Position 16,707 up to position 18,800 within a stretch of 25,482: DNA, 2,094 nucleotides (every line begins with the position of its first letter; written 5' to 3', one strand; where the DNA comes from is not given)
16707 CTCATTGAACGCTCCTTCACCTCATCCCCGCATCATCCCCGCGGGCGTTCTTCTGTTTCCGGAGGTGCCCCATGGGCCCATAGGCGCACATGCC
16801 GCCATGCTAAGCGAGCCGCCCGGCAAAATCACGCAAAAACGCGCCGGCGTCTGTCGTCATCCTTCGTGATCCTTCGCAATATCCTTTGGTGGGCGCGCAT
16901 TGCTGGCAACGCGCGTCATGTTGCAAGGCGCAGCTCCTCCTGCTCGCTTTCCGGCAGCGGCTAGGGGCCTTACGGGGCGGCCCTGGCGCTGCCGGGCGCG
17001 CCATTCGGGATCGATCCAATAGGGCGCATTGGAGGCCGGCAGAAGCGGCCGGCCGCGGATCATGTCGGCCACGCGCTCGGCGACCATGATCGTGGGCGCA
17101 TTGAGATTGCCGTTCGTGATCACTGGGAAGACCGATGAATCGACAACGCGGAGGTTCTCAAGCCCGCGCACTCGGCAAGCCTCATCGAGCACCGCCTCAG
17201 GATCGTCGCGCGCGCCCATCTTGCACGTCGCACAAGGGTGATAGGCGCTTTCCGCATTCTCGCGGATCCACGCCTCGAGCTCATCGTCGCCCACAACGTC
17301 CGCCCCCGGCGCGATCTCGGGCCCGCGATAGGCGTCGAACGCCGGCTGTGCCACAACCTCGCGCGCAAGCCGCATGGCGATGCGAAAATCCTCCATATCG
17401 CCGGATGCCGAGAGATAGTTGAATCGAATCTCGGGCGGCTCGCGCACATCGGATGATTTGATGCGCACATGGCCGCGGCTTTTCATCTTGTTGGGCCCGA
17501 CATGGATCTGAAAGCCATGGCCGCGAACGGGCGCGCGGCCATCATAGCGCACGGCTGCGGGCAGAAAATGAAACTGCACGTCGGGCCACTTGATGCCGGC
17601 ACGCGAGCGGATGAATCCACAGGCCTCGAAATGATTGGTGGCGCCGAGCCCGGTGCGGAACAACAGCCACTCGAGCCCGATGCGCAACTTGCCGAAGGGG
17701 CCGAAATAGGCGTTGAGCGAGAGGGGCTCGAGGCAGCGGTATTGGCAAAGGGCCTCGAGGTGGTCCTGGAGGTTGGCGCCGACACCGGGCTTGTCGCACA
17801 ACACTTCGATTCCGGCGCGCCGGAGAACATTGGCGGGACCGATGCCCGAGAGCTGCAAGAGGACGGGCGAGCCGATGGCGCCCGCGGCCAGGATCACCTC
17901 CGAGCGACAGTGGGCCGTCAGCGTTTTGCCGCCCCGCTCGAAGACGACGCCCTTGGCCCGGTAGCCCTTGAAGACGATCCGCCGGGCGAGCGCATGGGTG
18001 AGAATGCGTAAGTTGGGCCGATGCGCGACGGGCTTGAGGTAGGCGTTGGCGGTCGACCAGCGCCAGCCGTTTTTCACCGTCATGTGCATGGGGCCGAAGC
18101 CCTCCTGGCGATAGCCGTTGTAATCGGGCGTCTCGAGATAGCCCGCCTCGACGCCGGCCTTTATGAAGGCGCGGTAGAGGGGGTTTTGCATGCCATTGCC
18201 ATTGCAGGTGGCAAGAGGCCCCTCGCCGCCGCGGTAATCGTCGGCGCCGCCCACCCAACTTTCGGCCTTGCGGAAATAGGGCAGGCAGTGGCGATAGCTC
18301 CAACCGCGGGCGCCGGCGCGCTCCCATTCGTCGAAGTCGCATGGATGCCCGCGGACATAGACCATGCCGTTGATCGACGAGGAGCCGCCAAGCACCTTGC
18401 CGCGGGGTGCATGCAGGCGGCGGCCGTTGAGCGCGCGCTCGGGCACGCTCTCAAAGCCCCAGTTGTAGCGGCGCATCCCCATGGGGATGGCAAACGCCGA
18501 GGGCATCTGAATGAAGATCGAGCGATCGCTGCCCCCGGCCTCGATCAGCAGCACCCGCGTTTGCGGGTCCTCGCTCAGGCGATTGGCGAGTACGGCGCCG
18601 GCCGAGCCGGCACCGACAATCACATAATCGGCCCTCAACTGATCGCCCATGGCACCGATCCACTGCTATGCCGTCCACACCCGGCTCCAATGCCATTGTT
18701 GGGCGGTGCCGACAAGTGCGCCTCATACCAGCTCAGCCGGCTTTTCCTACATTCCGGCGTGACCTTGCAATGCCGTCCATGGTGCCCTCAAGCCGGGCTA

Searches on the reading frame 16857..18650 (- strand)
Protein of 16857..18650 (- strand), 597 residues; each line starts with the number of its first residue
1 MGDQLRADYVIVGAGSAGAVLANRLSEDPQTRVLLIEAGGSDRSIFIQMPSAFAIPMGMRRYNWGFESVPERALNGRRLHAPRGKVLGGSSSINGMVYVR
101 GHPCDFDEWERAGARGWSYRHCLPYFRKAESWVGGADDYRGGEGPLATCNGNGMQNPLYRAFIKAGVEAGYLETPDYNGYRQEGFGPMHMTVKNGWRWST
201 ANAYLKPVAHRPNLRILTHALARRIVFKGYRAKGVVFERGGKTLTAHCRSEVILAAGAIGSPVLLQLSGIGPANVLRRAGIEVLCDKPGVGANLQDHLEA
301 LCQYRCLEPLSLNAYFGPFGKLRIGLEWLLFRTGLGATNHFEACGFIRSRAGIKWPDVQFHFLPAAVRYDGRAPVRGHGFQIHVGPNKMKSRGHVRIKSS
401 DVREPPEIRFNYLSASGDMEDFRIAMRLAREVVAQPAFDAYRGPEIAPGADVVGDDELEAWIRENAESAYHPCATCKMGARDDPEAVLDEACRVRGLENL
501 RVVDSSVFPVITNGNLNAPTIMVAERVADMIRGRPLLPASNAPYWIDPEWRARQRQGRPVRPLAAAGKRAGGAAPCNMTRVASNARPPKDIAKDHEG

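Call 4: search_protein_families(library=ncbifam, proteins=[window:16857-18650:-])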
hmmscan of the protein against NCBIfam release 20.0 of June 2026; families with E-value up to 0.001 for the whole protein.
window:16857-18650:- (597 aa): 8 families
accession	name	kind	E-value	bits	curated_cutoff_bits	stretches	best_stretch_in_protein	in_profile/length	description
NF002550.0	PRK02106.1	subfamily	7.8e-262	869.8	605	1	6-556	5-558/563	choline dehydrogenase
TIGR01810.1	betA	equivalog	4.2e-232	771.5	732.1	1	8-535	1-530/532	choline dehydrogenase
TIGR03970.1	mycofact_MftG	equivalog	4.2e-102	342.6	387.45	2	7-309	1-303/487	mycofactocin dehydrogenase MftG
TIGR04542.1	GMC_mycofac_2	equivalog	2.3e-37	129.1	400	3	8-110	1-96/425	mycofactocin system GMC family oxidoreductase MftG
NF038210.1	GMC_mycofac_3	equivalog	3e-17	62.6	300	1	10-130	2-109/418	mycofactocin system GMC family oxidoreductase MftG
NF005701.0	PRK07512.1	equivalog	0.0007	18.1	528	0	203-261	141-198/516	L-aspartate oxidase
NF005421.0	PRK06996.1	equivalog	0.00077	18.6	450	0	6-84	11-91/398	UbiH/UbiF/VisC/COQ6 family ubiquinone biosynthesis hydroxylase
NF058674.1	CholsOxChoxAB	equivalog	0.00082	18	850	0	7-39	6-37/535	cholesterol oxidase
